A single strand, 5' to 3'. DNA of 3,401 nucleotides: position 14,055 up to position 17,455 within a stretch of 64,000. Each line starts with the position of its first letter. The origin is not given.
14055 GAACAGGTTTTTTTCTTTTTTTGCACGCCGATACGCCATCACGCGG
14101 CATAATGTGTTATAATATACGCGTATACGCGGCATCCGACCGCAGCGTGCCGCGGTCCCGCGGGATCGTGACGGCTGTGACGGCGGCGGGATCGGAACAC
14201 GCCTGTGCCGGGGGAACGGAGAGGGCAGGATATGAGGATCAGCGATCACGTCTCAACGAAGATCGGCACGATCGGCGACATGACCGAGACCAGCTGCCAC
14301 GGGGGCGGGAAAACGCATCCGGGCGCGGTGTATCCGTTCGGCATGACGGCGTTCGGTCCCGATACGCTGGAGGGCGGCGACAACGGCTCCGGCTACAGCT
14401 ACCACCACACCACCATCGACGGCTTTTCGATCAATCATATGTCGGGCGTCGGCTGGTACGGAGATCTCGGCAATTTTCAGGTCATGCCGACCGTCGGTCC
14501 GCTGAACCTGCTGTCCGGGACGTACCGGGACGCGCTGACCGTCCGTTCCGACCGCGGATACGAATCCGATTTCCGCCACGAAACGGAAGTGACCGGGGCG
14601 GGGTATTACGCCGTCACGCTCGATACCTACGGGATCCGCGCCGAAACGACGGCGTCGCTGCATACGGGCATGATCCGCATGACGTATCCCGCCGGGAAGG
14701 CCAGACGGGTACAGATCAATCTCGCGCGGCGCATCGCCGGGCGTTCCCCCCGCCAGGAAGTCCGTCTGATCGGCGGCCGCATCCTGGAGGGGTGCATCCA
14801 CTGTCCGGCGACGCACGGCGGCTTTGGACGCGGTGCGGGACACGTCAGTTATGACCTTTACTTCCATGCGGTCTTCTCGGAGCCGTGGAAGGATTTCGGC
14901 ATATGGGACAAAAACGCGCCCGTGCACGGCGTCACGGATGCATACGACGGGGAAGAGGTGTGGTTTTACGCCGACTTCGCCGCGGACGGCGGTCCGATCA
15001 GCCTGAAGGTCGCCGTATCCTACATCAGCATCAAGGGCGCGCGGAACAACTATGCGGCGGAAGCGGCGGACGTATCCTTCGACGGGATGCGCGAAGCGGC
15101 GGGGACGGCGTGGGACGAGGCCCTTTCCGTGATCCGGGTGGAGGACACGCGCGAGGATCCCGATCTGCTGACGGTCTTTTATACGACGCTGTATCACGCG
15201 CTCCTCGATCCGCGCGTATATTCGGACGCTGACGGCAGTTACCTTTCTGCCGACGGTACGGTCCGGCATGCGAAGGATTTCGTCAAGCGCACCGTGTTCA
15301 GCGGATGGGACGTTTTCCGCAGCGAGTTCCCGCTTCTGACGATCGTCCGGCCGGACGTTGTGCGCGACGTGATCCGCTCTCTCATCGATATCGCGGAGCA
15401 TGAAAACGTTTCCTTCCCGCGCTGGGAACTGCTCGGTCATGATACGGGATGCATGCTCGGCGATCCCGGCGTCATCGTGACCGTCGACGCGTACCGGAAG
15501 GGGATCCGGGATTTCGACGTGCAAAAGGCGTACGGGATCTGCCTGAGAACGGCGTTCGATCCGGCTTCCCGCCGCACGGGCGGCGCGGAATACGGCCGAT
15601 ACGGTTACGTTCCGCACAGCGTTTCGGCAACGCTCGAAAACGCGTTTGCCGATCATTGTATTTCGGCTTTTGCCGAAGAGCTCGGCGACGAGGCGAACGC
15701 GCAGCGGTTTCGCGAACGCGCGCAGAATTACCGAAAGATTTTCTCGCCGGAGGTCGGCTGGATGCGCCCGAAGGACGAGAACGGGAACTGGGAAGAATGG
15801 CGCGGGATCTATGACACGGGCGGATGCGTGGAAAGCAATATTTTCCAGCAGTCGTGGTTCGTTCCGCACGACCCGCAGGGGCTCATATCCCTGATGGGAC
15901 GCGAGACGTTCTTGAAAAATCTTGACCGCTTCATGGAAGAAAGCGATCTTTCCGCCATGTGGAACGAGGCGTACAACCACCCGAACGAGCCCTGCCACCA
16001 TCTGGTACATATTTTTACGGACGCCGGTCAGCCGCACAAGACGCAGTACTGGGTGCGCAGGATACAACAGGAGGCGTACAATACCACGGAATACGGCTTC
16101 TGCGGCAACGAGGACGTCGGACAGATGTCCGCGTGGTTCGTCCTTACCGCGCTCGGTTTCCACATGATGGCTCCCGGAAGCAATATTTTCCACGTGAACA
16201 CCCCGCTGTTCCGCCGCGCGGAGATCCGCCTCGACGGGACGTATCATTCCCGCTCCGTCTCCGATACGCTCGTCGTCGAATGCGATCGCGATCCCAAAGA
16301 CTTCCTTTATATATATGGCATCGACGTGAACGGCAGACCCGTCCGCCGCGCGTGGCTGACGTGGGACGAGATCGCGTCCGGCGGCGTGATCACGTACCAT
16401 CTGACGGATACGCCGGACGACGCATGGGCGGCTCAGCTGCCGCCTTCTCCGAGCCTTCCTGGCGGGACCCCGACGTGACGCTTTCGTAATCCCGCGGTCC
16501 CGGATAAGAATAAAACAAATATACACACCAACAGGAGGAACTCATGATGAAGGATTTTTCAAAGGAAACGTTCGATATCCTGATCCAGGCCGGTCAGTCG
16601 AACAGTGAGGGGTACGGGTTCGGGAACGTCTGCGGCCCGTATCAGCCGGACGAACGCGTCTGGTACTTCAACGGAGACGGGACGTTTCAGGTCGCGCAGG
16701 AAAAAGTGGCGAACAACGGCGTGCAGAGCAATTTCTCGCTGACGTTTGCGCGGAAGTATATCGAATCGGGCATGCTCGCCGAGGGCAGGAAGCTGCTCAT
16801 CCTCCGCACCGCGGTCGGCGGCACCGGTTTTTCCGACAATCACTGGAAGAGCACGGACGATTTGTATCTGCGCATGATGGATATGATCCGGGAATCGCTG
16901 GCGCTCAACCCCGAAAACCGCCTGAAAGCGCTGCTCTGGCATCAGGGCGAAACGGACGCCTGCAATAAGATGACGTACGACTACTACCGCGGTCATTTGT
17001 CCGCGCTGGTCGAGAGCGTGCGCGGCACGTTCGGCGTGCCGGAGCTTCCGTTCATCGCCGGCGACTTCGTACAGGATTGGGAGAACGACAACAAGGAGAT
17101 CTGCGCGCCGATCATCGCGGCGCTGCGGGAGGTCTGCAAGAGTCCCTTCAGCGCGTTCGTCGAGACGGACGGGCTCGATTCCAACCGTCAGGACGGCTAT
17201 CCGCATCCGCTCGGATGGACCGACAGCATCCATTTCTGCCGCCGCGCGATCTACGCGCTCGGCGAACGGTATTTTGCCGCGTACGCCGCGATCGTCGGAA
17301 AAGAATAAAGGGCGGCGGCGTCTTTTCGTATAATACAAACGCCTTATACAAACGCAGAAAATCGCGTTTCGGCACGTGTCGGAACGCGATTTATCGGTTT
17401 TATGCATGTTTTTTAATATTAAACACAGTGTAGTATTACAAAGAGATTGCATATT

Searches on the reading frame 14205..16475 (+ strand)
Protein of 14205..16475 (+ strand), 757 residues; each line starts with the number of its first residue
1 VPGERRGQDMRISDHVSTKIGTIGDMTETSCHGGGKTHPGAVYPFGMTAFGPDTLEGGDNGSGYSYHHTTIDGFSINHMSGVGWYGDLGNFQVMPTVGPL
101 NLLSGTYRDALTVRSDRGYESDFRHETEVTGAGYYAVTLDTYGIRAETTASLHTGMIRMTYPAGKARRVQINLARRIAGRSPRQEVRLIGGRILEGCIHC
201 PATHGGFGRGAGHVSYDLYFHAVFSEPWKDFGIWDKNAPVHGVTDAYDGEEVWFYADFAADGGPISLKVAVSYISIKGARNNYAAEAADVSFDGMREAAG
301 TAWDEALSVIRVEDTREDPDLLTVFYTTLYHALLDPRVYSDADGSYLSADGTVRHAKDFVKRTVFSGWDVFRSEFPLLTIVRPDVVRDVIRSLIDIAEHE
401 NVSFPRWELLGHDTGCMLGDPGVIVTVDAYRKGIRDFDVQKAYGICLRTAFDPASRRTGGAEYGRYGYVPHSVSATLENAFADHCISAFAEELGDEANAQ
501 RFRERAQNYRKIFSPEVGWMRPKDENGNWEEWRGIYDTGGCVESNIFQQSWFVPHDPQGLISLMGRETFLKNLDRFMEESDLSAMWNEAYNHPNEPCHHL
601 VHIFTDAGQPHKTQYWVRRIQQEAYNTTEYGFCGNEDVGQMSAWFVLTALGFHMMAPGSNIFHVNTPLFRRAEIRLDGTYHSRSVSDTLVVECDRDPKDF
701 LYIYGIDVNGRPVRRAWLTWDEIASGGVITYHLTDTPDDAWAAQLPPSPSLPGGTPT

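Call 12: search_protein_families(library=pfam, proteins=[window:14205-16475:+], max_evalue=0.001)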
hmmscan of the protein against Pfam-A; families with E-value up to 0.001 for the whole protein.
window:14205-16475:+ (757 aa): 2 families
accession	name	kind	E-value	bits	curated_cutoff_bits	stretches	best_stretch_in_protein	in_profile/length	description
PF07971.18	Glyco_hydro_92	-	2.5e-139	465.7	24.6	1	278-734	1-463/464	Glycosyl hydrolase family 92 catalytic domain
PF17678.7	Glyco_hydro_92N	-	6.6e-55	186.9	34.5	1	16-272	2-236/236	Glycosyl hydrolase family 92 N-terminal domain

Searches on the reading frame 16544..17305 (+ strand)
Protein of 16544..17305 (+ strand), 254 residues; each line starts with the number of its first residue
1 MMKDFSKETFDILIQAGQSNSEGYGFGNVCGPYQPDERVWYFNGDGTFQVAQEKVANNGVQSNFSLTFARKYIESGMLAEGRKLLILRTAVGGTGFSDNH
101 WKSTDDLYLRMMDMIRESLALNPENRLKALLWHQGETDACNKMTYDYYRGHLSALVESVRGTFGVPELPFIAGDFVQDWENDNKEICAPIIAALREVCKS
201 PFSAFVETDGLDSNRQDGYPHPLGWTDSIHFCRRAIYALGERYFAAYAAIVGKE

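Call 12: search_protein_families(library=pfam, proteins=[window:16544-17305:+], max_evalue=0.001)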
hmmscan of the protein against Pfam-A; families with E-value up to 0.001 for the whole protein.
window:16544-17305:+ (254 aa): 1 family
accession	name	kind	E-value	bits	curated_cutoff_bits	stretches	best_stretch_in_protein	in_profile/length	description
PF03629.24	SASA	-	4.9e-31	108.5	24.8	1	10-248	2-225/226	Carbohydrate esterase, sialic acid-specific acetylesterase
